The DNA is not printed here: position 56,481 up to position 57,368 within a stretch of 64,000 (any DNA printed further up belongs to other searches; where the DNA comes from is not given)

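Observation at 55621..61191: Putative undescribed thioether catabolic pathway: LysR / thiol dioxygenase - C-S lyase - rhodanese - Bug (S-(2-succino)cysteine hypothesis)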

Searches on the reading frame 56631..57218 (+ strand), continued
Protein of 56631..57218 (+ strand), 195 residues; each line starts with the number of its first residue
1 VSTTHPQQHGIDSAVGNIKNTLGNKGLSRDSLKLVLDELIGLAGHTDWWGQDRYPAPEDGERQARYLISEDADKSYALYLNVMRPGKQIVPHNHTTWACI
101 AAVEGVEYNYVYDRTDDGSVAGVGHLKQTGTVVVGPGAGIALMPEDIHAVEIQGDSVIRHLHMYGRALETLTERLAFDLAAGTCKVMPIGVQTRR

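Call 53: search_solved_structures(query=L063:13453-14277:+, max_evalue=1e-15, show_alignments=3)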
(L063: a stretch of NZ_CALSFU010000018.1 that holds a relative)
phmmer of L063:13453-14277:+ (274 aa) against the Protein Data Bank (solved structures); distinct sequences matched with E-value up to 1e-15: 32.
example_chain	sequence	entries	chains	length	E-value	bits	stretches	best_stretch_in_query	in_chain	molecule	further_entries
6h30_A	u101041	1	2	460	2.9e-33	118.8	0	38-256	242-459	Glutamine ABC transporter permease and substrate binding protein protein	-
4zv1_A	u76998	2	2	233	7e-33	117.6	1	34-254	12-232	AncQR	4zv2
5t0w_A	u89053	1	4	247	5.3e-30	108.2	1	23-253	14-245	AncCDT-1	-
5tuj_C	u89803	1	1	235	6.7e-30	107.8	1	24-253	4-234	Ancestral protein CDT-Anc1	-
6h1u_A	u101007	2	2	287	1.7e-27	100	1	18-253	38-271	Probable glutamine-binding lipoprotein GlnH (GLNBP)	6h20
6h2t_A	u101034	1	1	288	1.7e-27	100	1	18-253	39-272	Probable glutamine-binding lipoprotein GlnH (GLNBP)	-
4ymx_A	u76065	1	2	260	4.7e-25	92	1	18-253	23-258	ABC-type amino acid transport system, periplasmic component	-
5eyf_A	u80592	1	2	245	9.4e-25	91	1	25-256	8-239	Glutamate ABC superfamily ATP binding cassette transporter, binding protein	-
5jos_A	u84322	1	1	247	1.8e-23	86.8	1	24-253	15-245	Cyclohexadienyl dehydratase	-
4f3p_A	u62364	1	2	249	2.1e-21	80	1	30-256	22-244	Glutamine-binding periplasmic protein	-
3vv5_A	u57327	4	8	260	1.1e-20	77.6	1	18-256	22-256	Amino acid ABC transporter, binding protein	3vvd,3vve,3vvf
8hnj_A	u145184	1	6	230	3.9e-20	75.9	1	34-258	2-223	Glutamine ABC transporter, periplasmic glutamine-binding protein GlnH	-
6svf_A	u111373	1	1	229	4.8e-20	75.6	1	26-254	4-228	Amino acid ABC transporter, periplasmic amino acid-binding protein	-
8eyz_A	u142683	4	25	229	5e-20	75.5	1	30-256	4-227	Amino acid ABC transporter substrate-binding protein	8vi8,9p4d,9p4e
1ggg_A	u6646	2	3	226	6.7e-20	75.1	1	30-256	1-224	GLUTAMINE BINDING PROTEIN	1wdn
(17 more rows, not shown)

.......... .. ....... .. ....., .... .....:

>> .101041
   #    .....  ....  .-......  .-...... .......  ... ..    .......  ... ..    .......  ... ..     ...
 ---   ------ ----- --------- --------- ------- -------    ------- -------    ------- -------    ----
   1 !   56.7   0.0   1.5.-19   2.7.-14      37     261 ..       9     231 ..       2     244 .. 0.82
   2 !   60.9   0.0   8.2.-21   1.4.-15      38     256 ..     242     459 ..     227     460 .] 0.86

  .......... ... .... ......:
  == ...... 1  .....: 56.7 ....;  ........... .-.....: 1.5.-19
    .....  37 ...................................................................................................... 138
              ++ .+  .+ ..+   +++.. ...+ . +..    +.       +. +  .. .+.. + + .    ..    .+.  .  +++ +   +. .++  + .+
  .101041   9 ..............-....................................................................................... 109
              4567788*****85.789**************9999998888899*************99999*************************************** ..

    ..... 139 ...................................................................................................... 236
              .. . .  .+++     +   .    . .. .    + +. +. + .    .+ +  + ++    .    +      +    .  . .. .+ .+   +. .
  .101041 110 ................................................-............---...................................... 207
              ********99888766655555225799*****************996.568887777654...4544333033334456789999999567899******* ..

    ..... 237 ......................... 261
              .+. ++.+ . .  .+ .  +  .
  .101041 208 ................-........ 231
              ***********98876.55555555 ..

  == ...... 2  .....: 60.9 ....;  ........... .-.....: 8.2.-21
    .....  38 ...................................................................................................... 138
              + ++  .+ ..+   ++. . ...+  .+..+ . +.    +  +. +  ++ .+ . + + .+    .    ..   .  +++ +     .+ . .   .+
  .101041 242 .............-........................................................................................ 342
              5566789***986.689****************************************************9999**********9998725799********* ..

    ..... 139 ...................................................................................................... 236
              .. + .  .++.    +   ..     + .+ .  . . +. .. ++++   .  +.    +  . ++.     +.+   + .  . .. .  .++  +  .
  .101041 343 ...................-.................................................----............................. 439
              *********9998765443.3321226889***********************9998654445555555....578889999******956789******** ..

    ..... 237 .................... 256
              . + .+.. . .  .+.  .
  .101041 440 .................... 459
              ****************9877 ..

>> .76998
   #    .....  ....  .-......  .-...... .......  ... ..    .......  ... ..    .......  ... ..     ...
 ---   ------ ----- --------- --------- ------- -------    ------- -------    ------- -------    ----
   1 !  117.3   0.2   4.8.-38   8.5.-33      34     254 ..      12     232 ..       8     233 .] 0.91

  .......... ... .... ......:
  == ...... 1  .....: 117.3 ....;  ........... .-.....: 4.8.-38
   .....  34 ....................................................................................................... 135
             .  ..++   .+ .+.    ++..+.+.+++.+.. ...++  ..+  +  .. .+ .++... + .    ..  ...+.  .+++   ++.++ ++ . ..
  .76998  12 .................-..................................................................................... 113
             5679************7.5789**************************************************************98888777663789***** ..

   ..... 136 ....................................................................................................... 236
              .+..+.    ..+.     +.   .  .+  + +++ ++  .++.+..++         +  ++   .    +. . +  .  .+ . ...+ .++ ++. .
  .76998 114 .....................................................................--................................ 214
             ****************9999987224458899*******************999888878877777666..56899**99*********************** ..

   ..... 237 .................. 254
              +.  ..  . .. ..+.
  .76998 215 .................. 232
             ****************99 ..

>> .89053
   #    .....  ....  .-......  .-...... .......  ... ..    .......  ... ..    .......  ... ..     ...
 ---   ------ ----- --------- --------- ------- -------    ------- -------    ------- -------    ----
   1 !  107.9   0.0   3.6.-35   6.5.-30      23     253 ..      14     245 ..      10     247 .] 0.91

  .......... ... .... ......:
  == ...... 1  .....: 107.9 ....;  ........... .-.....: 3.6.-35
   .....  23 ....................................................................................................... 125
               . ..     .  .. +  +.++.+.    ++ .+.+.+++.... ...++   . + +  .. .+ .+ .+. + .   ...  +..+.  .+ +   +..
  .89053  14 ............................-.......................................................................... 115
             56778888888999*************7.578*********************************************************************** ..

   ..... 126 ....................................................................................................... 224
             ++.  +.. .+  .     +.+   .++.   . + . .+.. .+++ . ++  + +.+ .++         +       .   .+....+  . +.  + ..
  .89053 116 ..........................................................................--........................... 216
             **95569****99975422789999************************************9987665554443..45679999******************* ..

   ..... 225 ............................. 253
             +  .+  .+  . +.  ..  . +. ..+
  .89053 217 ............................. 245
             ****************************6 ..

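Call 70: search_protein_families(library=pfam, proteins=[L066:8114-9133:-, L066:9130-9753:-, L066:9928-10632:+, L066:10831-12861:+, L051:12316-13776:-, L051:13873-15360:-, L062:13406-14596:+], max_evalue=0.00001)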
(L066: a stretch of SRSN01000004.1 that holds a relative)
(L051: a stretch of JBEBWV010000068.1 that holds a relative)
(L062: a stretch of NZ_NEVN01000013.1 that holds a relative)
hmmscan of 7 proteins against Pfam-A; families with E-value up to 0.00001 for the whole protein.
L066:8114-9133:- (339 aa): 1 family
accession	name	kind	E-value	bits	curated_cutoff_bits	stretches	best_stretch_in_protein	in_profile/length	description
PF00490.27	ALAD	-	2.5e-140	467.5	24.6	1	13-332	2-316/317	Delta-aminolevulinic acid dehydratase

L066:9130-9753:- (207 aa): 2 families
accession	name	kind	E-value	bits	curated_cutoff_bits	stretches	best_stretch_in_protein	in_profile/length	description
PF01926.29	MMR_HSR1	-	2.9e-15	56.8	21.9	1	26-151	1-113/113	50S ribosome-binding GTPase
PF00350.29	Dynamin_N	-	2e-06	28.4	27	0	75-152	99-168/168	Dynamin family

L066:9928-10632:+ (234 aa): 3 families
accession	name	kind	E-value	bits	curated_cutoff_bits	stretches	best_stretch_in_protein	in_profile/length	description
PF00034.26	Cytochrom_C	-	4.9e-19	69.9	21.3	2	37-132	1-89/90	Cytochrome c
PF13442.11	Cytochrome_CBB3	-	3.1e-10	40.7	27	0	165-229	12-67/68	Cytochrome C oxidase, cbb3-type, subunit III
PF09086.16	DUF1924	-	4.7e-06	27.3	22.5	0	32-63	3-36/96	Domain of unknown function (DUF1924)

L066:10831-12861:+ (676 aa): 1 family
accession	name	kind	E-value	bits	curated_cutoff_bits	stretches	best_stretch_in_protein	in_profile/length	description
PF05140.19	ResB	-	3.3e-137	458.7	24.6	1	19-665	1-486/486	ResB-like family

L051:12316-13776:- (486 aa): 1 family
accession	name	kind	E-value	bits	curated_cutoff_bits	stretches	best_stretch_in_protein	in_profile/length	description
PF03401.19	TctC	-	2.5e-68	231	27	1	207-482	1-273/274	Tripartite tricarboxylate transporter family receptor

L051:13873-15360:- (495 aa): 0 families

L062:13406-14596:+ (396 aa): 3 families
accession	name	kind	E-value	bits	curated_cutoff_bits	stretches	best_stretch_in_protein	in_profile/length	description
PF00009.33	GTP_EFTU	-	5.9e-64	215.6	26.5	1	10-203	1-187/188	Elongation factor Tu GTP binding domain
PF03143.23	GTP_EFTU_D3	-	3.3e-39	133.9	27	1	300-394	1-105/106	Elongation factor Tu C-terminal domain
PF03144.31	GTP_EFTU_D2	-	3.9e-20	72.5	30.3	1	227-296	1-73/73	Elongation factor Tu domain 2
